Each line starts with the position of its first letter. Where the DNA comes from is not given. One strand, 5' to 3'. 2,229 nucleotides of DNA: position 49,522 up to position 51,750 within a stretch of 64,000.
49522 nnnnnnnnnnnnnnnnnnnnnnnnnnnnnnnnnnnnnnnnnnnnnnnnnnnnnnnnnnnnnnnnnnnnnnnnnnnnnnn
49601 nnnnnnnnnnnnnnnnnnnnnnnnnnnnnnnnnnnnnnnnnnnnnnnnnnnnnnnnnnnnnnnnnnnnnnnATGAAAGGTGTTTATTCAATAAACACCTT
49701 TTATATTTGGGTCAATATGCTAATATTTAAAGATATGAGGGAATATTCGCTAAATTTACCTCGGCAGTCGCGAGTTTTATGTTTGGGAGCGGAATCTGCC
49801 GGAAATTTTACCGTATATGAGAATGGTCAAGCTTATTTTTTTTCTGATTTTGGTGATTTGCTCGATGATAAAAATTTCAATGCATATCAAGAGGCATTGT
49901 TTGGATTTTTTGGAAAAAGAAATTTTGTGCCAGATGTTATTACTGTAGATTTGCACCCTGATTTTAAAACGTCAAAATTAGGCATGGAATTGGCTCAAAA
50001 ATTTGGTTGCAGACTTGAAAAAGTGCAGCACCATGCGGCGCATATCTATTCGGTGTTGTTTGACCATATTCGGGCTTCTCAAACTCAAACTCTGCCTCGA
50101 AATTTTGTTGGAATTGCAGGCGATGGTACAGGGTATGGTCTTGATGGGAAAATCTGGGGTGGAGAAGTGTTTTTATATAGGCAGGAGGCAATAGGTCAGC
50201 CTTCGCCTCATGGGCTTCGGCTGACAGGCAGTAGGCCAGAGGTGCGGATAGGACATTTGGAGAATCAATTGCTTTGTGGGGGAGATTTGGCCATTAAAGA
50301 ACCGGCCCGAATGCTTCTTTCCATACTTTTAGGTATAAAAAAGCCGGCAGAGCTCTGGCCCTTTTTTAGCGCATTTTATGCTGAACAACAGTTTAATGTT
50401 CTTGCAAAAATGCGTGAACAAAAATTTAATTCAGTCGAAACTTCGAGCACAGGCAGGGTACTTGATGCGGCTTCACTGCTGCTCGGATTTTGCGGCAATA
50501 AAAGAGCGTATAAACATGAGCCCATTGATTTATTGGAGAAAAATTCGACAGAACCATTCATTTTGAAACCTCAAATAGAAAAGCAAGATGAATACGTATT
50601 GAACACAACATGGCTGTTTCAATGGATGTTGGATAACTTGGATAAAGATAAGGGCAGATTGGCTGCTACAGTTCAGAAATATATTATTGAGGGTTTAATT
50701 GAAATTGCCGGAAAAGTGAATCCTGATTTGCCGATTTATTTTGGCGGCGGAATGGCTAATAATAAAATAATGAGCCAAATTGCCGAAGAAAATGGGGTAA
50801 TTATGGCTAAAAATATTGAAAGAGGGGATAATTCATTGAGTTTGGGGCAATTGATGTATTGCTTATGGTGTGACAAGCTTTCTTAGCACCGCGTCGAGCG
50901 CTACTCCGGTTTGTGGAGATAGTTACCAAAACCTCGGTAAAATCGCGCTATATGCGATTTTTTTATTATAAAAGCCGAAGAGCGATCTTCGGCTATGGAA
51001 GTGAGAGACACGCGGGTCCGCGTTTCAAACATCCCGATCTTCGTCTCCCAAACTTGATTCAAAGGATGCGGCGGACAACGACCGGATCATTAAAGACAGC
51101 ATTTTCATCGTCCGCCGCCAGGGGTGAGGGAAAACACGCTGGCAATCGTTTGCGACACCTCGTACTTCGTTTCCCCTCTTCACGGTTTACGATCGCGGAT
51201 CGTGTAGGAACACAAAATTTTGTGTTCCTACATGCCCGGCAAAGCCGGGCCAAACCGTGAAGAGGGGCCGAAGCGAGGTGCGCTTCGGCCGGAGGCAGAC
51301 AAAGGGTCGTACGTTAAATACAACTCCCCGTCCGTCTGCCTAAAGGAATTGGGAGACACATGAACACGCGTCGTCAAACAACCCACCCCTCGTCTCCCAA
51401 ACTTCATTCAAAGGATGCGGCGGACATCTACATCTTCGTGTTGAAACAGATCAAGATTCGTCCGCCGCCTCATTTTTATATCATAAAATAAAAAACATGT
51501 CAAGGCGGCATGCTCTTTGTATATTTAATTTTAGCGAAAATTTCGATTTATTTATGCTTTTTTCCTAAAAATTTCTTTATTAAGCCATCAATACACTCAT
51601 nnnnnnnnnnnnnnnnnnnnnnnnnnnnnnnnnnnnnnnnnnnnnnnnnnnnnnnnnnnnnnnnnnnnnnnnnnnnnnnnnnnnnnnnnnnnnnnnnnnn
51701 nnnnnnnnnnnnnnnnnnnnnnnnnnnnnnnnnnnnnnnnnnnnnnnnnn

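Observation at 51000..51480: Palindrome-dense GC-rich element with two direct motif-plus-hairpin ends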

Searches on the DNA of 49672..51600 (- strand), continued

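Call 103: search_with_rna_model(model_id=R2, sources=[L002, L006, L009, L011, L013, L045, L058, L068, L071, L074, L079, L086, L095, L108, L130, L131, L132, L138, L140, L141, L142, L143, L144], max_evalue=5)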
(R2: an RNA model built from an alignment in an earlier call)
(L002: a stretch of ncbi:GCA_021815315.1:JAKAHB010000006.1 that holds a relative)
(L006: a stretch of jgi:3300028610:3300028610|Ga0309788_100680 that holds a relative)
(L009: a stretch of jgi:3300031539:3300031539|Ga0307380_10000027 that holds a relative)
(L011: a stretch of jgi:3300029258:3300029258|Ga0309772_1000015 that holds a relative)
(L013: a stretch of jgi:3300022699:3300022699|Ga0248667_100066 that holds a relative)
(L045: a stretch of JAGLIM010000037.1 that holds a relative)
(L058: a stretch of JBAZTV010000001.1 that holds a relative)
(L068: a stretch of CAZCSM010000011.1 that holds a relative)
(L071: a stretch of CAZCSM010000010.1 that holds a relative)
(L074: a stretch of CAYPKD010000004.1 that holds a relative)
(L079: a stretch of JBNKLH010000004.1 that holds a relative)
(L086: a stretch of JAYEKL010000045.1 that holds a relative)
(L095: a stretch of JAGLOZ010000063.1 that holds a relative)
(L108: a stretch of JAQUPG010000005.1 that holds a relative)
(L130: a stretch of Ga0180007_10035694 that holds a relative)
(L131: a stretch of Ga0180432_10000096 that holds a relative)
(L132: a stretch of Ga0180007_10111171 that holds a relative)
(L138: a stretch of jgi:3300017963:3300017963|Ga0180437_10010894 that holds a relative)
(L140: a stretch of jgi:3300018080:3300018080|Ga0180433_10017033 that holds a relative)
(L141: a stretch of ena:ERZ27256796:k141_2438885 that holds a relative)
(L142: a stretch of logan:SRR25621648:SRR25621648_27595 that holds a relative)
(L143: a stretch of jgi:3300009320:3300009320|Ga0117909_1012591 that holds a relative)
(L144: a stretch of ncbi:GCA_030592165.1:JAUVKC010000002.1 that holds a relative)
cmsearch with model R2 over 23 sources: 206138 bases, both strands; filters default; matches with E-value up to 5: 23.
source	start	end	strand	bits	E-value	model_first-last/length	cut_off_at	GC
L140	4987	5043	-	60.7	1.9e-12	1-58/58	no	0.42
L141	2416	2472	-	60.7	1.9e-12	1-58/58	no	0.42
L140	5249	5309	-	50.7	5.5e-10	1-58/58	no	0.51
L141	2678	2738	-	50.7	5.5e-10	1-58/58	no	0.51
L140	5052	5109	-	24.3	0.002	1-58/58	no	0.4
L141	2481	2538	-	24.3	0.002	1-58/58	no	0.4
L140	5251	5311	+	21.8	0.0082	1-58/58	no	0.52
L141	2680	2740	+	21.8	0.0082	1-58/58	no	0.52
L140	5112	5168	+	15.5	0.31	1-58/58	no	0.44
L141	2541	2597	+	15.5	0.31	1-58/58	no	0.44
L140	5110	5166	-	15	0.41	1-58/58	no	0.46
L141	2539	2595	-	15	0.41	1-58/58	no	0.46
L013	11378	11434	+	14.1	0.66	1-58/58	no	0.28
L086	3352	3416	+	13.5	0.95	1-58/58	no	0.37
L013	5630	5671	+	13.5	0.98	8-49/58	no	0.26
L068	3748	3802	-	13.3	1.1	1-58/58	no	0.27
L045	6884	6949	-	12.5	1.7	1-58/58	no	0.35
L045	2361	2392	-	12.4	1.8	1-58/58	no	0.38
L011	12157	12217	-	11.8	2.5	1-58/58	no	0.3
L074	157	217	+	11.8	2.5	1-58/58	no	0.3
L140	4989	5045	+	11.8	2.6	1-58/58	no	0.44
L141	2418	2474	+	11.8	2.6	1-58/58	no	0.44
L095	4197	4260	-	10.9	4.2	1-58/58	no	0.39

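Call 105: search_rna_families(source=L141, start=2300, end=2850, threshold=evalue, max_evalue=5)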
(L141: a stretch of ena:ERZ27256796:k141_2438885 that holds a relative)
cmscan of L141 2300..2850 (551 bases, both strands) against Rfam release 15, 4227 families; matches with E-value up to 5: 8.
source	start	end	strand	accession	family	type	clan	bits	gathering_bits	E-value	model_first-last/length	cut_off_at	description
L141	2614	2695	-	RF02011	mir-575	Gene; miRNA;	-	18.8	100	0.39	1-79/79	no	mir-575 microRNA precursor family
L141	2469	2549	-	RF00651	mir-221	Gene; miRNA;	-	18.7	46.6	0.13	1-84/84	no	mir-221 microRNA precursor family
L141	2476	2545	-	RF00658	mir-21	Gene; miRNA;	-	18.7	52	0.15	1-72/72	no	mir-21 microRNA precursor family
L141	2618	2652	+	RF01329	CRISPR-DR15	Gene; CRISPR;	-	17.9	36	0.78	1-37/37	no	CRISPR RNA direct repeat element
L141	2484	2537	-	RF00053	mir-7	Gene; miRNA;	-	15.9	51.8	2.4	1-91/91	no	mir-7 microRNA precursor family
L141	2473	2550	+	RF04194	mir-57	Gene; miRNA;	-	14.6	44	3.9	1-84/84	no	mir-57 microRNA precursor family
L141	2759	2850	+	RF02546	LSU_trypano_mito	Gene; rRNA;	CL00112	13.8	60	1.3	1-122/561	3'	Trypanosomatid mitochondrial large subunit ribosomal RNA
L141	2619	2651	-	RF01794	sok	Gene; antitoxin;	-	11.7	59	4.5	14-46/157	no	sok antitoxin (CssrC)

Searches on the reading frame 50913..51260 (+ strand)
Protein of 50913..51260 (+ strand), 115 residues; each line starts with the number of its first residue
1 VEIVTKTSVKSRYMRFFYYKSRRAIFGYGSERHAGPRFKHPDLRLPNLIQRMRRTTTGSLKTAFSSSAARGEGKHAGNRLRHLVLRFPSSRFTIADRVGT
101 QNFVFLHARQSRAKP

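Call 28: find_homologous_proteins(query=window:50913-51260:+, max_evalue=10)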
Query window:50913-51260:+: 8 candidates shared short words with the query, none scored E <= 10.
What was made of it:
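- Tried and rejected: Nothing among 5.8 billion proteins (call 28).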

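Call 49: search_protein_representatives(protein=window:50913-51260:+)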
Query: 115 residues. Proteins with E-value up to 0.001 (for the whole library): 2; up to 1e-10: 0; up to 1e-30: 0. The best 2 are listed.
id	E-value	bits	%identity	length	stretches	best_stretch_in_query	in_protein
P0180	2.1e-10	56.9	30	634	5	46-93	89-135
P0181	8.6e-04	35.7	38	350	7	30-48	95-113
